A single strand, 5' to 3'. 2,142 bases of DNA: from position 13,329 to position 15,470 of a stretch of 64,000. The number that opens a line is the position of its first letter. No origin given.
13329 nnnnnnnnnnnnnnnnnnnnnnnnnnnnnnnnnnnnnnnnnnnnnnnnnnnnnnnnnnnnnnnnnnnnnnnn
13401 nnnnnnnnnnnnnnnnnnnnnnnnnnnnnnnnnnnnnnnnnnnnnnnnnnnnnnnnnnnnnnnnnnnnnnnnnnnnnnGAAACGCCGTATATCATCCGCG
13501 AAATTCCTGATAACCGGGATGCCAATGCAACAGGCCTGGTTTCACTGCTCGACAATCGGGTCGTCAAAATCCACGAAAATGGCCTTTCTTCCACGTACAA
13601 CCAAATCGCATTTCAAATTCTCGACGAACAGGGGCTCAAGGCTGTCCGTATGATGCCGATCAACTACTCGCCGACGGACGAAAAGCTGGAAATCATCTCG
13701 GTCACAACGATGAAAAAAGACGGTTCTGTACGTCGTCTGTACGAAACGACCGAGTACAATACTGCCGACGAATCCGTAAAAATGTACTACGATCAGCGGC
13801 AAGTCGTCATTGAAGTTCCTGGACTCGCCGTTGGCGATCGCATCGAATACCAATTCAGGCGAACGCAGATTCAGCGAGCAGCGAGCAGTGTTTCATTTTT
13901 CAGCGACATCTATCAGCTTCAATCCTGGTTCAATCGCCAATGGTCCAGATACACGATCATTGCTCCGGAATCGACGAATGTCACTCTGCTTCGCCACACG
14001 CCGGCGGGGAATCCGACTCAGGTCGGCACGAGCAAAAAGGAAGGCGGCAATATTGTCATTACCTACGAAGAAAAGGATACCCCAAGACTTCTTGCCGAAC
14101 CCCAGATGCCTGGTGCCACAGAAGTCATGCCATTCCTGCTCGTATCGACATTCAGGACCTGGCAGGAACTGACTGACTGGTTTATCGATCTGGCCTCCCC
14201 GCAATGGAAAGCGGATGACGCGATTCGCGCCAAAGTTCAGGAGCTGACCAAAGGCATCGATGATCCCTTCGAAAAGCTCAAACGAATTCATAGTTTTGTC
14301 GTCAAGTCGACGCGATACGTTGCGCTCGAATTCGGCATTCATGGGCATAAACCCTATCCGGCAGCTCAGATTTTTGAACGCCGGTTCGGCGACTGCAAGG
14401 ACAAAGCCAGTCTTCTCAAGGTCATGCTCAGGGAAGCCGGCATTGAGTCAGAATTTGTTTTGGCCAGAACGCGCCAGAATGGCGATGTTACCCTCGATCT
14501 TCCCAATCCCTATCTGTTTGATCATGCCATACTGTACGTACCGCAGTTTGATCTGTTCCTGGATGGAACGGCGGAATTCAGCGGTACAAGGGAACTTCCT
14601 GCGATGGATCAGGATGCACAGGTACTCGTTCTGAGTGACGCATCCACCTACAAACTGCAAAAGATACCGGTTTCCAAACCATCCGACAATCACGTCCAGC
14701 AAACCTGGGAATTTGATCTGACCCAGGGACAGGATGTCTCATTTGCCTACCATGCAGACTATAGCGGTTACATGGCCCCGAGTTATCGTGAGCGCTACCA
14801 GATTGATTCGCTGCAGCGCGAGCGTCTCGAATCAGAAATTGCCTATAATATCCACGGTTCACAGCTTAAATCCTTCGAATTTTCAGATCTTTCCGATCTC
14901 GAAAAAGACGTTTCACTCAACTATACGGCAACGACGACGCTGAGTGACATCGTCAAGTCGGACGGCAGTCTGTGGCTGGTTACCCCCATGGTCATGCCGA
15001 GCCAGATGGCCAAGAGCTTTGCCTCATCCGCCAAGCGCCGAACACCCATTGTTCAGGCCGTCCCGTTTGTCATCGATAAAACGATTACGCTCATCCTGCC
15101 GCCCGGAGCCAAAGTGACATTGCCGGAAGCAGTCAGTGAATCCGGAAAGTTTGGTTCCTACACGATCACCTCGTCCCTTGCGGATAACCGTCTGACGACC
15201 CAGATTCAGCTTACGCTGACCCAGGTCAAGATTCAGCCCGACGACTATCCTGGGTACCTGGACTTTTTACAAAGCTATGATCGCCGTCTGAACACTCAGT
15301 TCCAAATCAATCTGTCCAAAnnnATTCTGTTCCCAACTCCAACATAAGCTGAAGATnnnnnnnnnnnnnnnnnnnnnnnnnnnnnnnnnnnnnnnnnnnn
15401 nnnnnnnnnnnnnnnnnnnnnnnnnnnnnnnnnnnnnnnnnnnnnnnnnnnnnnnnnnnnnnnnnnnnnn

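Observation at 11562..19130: Tandem ~1,270-aa paralogs: one with an intact transglutaminase Cys-His-Asp triad, one with all three positions substituted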

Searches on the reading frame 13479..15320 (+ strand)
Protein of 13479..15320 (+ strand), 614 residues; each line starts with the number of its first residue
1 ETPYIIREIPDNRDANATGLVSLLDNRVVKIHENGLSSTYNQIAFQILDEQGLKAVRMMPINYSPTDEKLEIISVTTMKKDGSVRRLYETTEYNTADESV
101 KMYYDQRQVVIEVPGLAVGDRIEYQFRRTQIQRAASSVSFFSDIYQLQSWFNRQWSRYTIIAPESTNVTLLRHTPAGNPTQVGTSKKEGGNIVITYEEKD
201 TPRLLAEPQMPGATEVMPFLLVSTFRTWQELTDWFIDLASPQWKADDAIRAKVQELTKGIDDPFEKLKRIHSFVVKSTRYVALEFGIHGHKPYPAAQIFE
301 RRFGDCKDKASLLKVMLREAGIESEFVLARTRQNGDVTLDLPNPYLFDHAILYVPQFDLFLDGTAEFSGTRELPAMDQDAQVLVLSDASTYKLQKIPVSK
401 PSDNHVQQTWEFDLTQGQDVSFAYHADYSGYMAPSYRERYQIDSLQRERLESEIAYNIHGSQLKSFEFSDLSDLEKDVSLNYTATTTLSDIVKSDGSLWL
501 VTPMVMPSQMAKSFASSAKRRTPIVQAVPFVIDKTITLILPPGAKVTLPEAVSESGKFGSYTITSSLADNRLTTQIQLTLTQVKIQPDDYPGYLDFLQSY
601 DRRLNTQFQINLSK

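Call 53: predict_structure(alignment_id=A5)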
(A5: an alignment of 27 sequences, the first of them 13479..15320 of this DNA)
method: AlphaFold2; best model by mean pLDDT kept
length: 614 residues; sequences in the alignment: 27
mean_pLDDT: 91.6   pTM: 0.87
mean pLDDT of the five models: 91.6, 90.8, 90.5, 90.2, 89.3
residues with pLDDT >= 90: 500; 70-90: 86; 50-70: 17; < 50: 11
segments of 3 or more residues with pLDDT < 50: 98-103, 284-288
pLDDT, mean of each block of 10 residues (from residue 1): 81 91 97 91 96 88 85 94 91 65 67 92 95 72 92 96 94 89 94 96 92 93 94 90 96 98 97 92 53 91 90 98 96 91 90 97 93 93 94 95 96 94 97 94 93 91 96 95 96 91 94 92 94 98 92 96 96 98 95 97 96 78
secondary structure, 60 per line:
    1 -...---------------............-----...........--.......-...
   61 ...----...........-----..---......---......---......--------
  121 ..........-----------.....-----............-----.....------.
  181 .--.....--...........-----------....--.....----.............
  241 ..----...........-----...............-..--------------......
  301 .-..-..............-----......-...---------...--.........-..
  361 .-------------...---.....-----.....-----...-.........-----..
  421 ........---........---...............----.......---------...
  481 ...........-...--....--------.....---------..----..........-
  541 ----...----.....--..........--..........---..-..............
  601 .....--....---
elements in order: E20-31 E37-47 H50-56 E58-63 E68-78 E89-94 H98-103 E107-112 E121-130 E142-146 E152-163 E169-173 E184-188 E191-201 H213-216 E219-223 H228-242 H247-257 H263-277 H295-301 H306-319 E325-330 E349-354 E359-361 E381-385 E391-395 E405-413 E419-428 H432-439 H443-457 E462-468 E478-487 H488-491 E493-495 E498-501 H510-514 E530-539 E545-547 E552-556 E559-568 E571-580 H587-605 E608-611

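Call 56: fold_search(model_id=the predicted structure, library=pdb)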
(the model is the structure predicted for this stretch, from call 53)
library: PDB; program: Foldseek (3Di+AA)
matches with E <= 10: 921; with E <= 0.001: 55
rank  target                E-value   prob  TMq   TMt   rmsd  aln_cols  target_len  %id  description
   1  3kd4_A                2.2e-33  1.00  0.70  0.85   4.9       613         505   15  CRYSTAL STRUCTURE OF A PUTATIVE PROTEASE (BDI_1141) FROM PARABACTEROIDES DISTASONIS ATCC 8503 AT 2.00 A RESOLUTION (released 2009-11-24)
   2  6ezn_A                1.4e-09  1.00  0.19  0.25  20.5       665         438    7  Cryo-EM structure of the yeast oligosaccharyltransferase (OST) complex (released 2018-01-17)
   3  7oci_A                4.6e-09  1.00  0.17  0.22  21.3       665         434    8  Cryo-EM structure of yeast Ost6p containing oligosaccharyltransferase complex (released 2022-02-16)
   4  6c26_1                2.2e-08  1.00  0.17  0.23  19.6       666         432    8  The Cryo-EM structure of a eukaryotic oligosaccharyl transferase complex (released 2018-01-31)
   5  8agb_E                8.2e-08  1.00  0.18  0.24  20.4       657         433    8  Structure of yeast oligosaccharylransferase complex with lipid-linked oligosaccharide bound (released 2022-12-07)
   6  8b6l_O                5.5e-07  1.00  0.19  0.20  22.2       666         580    9  Subtomogram average of the human Sec61-TRAP-OSTA-translocon (released 2022-12-07)
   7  8pn9_E                1.5e-06  1.00  0.18  0.20  20.0       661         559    7  Structure of human oligosaccharyltransferase OST-A complex bound to NGI-1 (released 2024-05-08)
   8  6s7t_E                1.6e-06  1.00  0.16  0.22  22.7       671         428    7  Cryo-EM structure of human oligosaccharyltransferase complex OST-B (released 2019-12-18)
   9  6s7o_E                2.0e-06  1.00  0.20  0.22  20.6       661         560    7  Cryo-EM structure of human oligosaccharyltransferase complex OST-A (released 2019-12-18)
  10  4p8q_A                4.9e-06  1.00  0.20  0.15  13.4       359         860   13  Crystal Structure of Human Insulin Regulated Aminopeptidase with Alanine in Active Site (released 2014-12-03)
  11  9e5c_4s               2.2e-05  1.00  0.23  0.19  22.8       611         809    9  Cryo-EM structure of 96 nm repeat of microtubule doublet from T. brucei flagellum (released 2025-03-12)
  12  6fpy_B                3.0e-05  1.00  0.23  0.24  19.0       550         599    7  Inter-alpha-inhibitor heavy chain 1, wild type (released 2019-02-27)
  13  6fpy_A                3.1e-05  1.00  0.22  0.23  18.7       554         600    7  Inter-alpha-inhibitor heavy chain 1, wild type (released 2019-02-27)
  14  6fpz_A                3.7e-05  1.00  0.23  0.24  19.0       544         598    7  Inter-alpha-inhibitor heavy chain 1, D298A (released 2019-02-27)
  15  7zyf_A                4.1e-05  1.00  0.19  0.15   6.9       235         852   15  Insulin regulated aminopeptidase (IRAP) in complex with a nanomolar alpha hydroxy beta amino acid based inhibitor. (released 2022-07-20)
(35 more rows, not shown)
